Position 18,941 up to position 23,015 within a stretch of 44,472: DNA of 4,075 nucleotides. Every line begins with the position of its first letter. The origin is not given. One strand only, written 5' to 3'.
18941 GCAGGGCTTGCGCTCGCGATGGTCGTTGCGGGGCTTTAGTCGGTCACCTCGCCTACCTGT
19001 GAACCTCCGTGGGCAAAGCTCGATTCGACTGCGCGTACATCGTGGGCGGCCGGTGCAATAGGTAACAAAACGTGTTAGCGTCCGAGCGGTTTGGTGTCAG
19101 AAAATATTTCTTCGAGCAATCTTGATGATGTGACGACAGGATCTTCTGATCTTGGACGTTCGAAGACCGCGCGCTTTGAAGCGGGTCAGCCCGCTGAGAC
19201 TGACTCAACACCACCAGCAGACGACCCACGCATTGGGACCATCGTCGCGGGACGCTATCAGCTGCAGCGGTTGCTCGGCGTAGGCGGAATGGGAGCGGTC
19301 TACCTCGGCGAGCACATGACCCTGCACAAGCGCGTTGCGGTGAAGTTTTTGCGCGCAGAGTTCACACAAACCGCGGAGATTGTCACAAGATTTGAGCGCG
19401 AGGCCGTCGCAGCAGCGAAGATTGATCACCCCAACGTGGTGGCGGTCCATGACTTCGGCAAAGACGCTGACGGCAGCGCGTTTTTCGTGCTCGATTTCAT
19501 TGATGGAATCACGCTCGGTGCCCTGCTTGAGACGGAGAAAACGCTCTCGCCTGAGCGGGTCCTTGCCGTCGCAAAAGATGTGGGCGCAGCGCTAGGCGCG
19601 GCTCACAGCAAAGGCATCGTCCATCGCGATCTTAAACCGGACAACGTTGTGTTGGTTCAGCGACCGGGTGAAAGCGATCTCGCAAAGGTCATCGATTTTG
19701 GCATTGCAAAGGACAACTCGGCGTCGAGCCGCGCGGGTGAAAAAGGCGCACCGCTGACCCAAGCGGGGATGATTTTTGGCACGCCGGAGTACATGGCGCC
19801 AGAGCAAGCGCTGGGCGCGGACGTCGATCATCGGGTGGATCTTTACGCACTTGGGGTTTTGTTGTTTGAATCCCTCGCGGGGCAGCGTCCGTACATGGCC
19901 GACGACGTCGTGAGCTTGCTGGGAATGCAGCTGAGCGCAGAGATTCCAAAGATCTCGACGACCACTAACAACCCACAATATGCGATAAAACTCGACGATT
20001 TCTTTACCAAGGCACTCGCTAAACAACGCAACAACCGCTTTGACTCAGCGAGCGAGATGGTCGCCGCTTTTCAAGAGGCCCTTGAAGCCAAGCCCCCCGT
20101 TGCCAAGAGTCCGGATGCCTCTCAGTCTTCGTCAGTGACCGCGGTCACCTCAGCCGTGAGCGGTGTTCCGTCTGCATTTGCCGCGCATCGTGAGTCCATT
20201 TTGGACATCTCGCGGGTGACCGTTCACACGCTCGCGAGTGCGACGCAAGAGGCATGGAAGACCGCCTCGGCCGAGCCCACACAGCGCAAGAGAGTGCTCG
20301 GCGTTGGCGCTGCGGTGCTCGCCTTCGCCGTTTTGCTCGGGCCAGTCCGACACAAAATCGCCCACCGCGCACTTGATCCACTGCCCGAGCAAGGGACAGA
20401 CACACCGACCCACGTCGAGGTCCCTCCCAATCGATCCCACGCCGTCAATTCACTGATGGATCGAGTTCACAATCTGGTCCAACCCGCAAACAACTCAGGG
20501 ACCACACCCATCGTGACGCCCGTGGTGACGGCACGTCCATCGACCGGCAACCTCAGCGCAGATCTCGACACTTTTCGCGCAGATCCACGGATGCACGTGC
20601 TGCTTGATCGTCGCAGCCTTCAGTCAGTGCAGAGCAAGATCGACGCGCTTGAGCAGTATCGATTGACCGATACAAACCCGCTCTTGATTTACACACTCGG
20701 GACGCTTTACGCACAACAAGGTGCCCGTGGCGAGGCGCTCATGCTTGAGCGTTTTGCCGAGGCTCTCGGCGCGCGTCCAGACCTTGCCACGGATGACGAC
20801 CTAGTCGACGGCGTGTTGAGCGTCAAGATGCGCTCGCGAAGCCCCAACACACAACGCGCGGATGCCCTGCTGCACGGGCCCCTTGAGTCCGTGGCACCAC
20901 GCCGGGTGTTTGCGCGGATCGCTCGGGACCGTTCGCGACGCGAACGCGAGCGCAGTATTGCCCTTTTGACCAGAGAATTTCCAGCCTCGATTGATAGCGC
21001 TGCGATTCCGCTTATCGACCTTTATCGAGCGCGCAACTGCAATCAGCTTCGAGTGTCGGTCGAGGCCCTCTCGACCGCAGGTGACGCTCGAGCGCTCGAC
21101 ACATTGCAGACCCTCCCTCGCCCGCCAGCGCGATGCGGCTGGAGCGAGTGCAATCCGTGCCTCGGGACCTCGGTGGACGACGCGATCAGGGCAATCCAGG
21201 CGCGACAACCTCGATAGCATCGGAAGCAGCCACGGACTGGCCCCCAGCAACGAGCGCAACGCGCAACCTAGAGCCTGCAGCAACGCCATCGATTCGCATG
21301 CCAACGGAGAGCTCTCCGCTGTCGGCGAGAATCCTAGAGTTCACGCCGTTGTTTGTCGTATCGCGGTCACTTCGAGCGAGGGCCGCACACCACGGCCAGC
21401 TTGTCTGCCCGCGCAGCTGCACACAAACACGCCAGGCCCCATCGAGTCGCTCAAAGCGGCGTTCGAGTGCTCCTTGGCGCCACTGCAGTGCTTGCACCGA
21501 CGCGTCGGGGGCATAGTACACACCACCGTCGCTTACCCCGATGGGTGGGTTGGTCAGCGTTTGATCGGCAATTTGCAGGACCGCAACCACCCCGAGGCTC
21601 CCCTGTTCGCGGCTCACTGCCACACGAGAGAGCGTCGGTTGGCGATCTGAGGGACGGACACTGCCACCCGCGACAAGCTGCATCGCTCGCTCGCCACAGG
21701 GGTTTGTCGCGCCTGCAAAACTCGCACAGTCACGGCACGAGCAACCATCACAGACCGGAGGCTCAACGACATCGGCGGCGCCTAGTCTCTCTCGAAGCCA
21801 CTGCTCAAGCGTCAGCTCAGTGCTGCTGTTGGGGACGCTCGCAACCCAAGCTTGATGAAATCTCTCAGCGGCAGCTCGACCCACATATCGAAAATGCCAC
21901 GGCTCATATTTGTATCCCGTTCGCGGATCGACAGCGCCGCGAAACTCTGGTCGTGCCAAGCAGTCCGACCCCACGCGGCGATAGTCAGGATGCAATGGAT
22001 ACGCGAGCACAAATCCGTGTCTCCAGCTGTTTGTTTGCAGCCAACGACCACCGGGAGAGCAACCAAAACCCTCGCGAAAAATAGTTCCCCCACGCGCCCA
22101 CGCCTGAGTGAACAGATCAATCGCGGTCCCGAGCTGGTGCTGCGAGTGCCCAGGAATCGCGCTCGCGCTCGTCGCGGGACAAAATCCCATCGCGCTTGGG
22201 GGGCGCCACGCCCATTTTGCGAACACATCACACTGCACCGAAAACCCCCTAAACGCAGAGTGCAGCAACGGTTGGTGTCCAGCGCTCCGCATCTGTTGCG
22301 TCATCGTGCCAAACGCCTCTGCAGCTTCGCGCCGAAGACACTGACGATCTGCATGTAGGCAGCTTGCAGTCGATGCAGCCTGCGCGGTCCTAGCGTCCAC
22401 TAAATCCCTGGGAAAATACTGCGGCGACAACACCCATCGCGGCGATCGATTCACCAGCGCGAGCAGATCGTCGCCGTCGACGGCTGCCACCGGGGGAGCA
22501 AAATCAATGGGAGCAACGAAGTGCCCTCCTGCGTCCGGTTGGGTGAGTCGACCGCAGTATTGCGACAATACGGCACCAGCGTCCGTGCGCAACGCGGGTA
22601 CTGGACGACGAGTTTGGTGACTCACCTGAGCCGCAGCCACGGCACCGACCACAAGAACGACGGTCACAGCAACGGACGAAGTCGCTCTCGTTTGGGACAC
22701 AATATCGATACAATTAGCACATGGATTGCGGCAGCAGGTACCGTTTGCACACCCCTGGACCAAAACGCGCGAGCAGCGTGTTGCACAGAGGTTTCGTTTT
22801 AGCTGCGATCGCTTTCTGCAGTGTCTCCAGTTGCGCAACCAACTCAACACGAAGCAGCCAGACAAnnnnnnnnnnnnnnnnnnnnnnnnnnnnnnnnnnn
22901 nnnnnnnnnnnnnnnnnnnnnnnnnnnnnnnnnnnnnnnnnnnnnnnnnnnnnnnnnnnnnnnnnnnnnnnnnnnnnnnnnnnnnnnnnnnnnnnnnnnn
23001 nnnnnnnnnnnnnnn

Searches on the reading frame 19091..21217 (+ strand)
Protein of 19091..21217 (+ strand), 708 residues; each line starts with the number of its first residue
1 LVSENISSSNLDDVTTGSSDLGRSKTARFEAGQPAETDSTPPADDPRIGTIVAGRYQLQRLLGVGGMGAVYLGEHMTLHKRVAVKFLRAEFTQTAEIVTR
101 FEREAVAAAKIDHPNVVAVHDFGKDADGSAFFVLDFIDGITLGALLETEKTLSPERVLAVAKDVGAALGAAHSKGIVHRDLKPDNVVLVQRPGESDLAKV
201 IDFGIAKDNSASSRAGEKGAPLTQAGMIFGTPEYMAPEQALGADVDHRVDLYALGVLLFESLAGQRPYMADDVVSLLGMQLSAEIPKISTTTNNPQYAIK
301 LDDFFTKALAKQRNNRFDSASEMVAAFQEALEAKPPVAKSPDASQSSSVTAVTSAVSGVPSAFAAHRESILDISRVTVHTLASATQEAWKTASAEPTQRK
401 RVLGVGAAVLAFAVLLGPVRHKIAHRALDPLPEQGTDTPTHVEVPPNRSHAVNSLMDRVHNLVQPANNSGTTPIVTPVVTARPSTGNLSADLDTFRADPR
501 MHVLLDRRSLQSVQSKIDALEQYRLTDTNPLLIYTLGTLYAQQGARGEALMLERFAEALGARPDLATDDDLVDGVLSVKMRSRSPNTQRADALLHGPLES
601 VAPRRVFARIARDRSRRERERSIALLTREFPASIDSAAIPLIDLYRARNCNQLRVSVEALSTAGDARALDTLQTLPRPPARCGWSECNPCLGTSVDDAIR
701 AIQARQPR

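Call 7: search_protein_families(library=pfam, proteins=[window:19091-21217:+], max_evalue=0.01)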
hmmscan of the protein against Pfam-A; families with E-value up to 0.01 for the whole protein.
window:19091-21217:+ (708 aa): 5 families
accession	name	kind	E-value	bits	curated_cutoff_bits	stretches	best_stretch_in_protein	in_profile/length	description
PF00069.31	Pkinase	-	2.6e-42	145.5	31.7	1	56-318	1-253/263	Protein kinase domain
PF07714.23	PK_Tyr_Ser-Thr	-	2.3e-24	86.6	23.1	1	57-273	2-210/258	Protein tyrosine and serine/threonine kinase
PF06293.20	Kdo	-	4.8e-06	26.6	21.3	1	105-215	67-178/207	Lipopolysaccharide kinase (Kdo/WaaP) family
PF01636.29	APH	-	7.9e-06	26.2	23.2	0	101-173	40-109/239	Phosphotransferase enzyme family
PF17667.7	Pkinase_fungal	-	0.00035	19.9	24.1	1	152-248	283-371/387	Fungal protein kinase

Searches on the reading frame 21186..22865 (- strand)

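Call 7: search_protein_families(library=pfam, proteins=[window:21186-22865:-], max_evalue=0.01)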
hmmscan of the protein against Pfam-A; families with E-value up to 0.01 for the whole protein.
window:21186-22865:- (559 aa): 2 families
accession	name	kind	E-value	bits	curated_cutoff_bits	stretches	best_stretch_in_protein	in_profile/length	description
PF02557.22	VanY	-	3.1e-24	85.7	25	2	176-291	3-112/132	D-alanyl-D-alanine carboxypeptidase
PF10983.13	DUF2793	-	0.0048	17.2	27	0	424-490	8-71/87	Protein of unknown function (DUF2793)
